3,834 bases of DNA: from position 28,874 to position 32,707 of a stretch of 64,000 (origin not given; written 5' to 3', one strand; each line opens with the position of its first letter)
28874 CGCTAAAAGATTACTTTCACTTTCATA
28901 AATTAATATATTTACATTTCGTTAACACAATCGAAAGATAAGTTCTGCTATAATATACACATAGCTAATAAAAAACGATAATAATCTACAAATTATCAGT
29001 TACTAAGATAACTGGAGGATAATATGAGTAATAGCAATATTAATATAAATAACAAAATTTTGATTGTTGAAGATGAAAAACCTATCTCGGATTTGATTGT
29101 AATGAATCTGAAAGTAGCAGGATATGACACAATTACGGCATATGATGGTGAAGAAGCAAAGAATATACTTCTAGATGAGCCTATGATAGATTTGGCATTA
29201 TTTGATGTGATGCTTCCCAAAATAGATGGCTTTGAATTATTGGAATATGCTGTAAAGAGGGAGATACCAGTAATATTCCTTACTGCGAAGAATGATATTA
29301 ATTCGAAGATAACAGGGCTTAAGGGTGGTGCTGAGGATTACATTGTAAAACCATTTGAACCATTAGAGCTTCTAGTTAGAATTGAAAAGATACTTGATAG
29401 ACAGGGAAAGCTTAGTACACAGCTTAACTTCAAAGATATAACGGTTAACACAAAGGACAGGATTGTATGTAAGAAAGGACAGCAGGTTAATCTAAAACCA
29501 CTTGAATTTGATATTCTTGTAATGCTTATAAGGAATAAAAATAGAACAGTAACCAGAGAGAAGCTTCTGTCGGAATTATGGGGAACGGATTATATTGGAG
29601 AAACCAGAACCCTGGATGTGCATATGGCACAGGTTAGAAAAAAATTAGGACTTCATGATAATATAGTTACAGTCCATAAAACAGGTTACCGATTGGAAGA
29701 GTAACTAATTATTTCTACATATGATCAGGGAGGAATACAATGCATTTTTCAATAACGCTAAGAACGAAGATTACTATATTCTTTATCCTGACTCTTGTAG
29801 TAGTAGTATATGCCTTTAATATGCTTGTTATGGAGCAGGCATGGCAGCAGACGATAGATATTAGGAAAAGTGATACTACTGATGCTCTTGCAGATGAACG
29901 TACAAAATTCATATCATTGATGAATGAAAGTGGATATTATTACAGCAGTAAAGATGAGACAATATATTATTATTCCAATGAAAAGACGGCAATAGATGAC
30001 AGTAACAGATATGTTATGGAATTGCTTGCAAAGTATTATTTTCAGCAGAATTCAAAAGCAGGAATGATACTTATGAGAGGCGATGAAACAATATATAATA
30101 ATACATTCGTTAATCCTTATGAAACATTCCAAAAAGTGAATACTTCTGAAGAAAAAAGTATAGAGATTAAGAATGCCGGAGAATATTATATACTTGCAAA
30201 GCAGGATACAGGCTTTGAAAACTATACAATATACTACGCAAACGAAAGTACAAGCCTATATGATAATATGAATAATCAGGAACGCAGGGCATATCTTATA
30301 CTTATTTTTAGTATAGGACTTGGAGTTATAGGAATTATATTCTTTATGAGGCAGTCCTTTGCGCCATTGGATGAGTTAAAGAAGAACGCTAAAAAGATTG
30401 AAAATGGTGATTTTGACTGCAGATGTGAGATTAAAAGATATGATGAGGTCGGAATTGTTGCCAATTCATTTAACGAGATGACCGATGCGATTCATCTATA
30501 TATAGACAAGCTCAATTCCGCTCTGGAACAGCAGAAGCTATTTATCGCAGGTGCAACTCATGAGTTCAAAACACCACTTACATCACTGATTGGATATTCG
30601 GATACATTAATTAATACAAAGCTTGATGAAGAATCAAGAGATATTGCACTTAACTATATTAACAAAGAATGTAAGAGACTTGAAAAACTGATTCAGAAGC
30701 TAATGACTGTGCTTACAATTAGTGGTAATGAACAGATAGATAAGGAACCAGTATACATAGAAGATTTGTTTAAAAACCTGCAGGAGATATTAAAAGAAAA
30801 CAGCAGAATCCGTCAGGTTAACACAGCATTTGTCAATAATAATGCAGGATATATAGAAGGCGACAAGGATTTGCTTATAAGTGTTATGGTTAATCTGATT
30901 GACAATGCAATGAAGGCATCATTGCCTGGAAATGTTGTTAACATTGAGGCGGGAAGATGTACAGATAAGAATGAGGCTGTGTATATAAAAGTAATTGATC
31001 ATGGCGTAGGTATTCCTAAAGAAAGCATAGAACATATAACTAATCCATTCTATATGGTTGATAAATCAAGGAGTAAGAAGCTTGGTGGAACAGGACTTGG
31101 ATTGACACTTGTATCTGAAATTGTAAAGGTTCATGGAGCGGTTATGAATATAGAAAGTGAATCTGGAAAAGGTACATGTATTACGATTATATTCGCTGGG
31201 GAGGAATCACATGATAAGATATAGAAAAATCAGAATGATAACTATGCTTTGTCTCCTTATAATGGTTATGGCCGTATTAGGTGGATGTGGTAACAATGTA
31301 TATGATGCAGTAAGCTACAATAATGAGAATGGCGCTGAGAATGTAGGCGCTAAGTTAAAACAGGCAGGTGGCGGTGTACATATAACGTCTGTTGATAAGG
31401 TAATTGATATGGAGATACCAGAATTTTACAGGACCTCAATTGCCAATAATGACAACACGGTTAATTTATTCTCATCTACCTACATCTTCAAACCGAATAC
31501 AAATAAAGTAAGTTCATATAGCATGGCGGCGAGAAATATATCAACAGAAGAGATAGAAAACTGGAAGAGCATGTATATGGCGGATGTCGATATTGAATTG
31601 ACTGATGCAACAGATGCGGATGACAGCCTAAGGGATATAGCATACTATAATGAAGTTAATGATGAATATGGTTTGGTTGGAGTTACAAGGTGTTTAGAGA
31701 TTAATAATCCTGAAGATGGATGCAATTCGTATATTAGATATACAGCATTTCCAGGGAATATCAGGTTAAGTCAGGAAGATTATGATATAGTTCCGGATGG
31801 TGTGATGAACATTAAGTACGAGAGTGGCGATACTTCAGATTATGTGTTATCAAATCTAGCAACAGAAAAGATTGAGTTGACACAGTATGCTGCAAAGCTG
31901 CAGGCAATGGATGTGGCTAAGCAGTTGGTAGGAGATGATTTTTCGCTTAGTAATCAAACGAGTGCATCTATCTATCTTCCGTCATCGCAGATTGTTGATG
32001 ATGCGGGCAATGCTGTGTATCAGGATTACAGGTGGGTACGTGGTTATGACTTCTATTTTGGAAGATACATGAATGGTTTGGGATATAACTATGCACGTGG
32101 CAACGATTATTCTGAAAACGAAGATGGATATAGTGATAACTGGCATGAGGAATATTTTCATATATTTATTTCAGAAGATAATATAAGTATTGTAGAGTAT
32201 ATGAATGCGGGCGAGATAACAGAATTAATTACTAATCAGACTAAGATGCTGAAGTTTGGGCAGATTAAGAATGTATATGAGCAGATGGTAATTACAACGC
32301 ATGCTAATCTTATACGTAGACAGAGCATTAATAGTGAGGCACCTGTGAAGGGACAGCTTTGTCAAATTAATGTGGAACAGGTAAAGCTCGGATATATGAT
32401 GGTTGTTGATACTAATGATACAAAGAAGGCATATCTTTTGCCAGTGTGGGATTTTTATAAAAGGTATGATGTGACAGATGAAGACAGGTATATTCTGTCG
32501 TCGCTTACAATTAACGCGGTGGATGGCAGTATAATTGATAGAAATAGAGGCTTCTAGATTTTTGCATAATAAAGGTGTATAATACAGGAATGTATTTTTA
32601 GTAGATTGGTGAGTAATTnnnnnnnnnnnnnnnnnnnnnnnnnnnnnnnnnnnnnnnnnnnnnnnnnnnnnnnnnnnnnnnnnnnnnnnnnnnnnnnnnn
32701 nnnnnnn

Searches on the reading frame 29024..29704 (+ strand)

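Call 3: search_protein_families(library=pfam, proteins=[window:29024-29704:+], max_evalue=0.01)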
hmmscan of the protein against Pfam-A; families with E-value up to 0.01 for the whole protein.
window:29024-29704:+ (226 aa): 2 families
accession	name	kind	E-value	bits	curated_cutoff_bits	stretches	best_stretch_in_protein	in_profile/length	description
PF00486.34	Trans_reg_C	-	4.5e-23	81.6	26.2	1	152-224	1-77/77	Transcriptional regulatory protein, C terminal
PF00072.30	Response_reg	-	3.6e-22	79.1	30.2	1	12-120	1-110/111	Response regulator receiver domain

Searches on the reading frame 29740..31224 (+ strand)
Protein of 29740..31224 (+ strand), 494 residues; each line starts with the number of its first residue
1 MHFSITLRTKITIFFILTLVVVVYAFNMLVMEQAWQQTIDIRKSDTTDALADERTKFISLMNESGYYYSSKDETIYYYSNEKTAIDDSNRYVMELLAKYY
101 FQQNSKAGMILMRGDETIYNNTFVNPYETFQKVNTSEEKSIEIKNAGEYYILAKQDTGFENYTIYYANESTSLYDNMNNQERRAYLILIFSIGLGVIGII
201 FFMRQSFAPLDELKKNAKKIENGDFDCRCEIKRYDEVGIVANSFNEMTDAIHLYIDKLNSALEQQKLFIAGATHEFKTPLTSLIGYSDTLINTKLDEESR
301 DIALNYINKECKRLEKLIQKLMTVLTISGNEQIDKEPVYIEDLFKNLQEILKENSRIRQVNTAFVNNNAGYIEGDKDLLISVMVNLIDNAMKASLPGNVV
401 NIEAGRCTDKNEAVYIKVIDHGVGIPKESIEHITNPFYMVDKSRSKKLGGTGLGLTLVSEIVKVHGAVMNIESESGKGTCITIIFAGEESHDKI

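Call 3: search_protein_families(library=pfam, proteins=[window:29740-31224:+], max_evalue=0.01)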
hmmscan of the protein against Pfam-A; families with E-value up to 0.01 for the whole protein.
window:29740-31224:+ (494 aa): 6 families
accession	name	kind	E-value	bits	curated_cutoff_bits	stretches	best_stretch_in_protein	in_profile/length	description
PF02518.31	HATPase_c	-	1.9e-23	83.5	26.4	1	374-485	1-107/111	Histidine kinase-, DNA gyrase B-, and HSP90-like ATPase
PF00512.31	HisKA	-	1.1e-12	48.2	26.9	1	265-323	2-59/66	His Kinase A (phospho-acceptor) domain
PF00672.30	HAMP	-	4.4e-09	37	25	1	201-252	1-52/53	HAMP domain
PF13581.12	HATPase_c_2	-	0.0011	19.4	27.4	1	385-484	42-126/127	Histidine kinase-like ATPase domain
PF14501.12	HATPase_c_5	-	0.0056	17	22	1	379-476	6-93/102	GHKL domain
PF11744.14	ALMT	-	0.0065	15.9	20.6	0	221-365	249-393/471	Aluminium activated malate transporter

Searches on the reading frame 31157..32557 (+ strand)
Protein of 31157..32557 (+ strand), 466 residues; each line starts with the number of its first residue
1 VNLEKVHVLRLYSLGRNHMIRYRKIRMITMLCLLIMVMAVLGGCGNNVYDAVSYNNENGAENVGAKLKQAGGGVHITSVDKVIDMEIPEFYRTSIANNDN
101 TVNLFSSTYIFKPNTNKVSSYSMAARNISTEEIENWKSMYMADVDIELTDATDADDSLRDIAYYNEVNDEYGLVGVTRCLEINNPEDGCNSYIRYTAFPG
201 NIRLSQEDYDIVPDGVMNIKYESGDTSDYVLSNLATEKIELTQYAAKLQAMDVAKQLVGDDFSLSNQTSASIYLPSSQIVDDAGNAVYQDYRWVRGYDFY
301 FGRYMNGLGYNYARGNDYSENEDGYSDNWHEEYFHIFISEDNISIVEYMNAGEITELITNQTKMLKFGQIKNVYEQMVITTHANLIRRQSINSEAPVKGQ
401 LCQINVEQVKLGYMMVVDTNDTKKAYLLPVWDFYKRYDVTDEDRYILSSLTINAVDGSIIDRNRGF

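Call 3: search_protein_families(library=pfam, proteins=[window:31157-32557:+], max_evalue=0.01)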
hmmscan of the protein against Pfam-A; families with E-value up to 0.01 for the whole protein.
window:31157-32557:+ (466 aa): 1 family
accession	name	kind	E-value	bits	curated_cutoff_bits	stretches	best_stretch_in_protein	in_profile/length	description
PF19499.4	DUF6034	-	7e-30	104.8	27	1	184-466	184-481/481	Family of unknown function (DUF6034)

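Call 4: search_protein_families(library=ncbifam, proteins=[window:31157-32557:+], max_evalue=0.01)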
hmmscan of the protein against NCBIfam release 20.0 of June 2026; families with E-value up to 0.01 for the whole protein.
window:31157-32557:+ (466 aa): 0 families

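Call 5: search_protein_families(library=padloc, proteins=[window:31157-32557:+], max_evalue=0.01)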
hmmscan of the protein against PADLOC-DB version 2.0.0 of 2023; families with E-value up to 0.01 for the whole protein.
window:31157-32557:+ (466 aa): 0 families
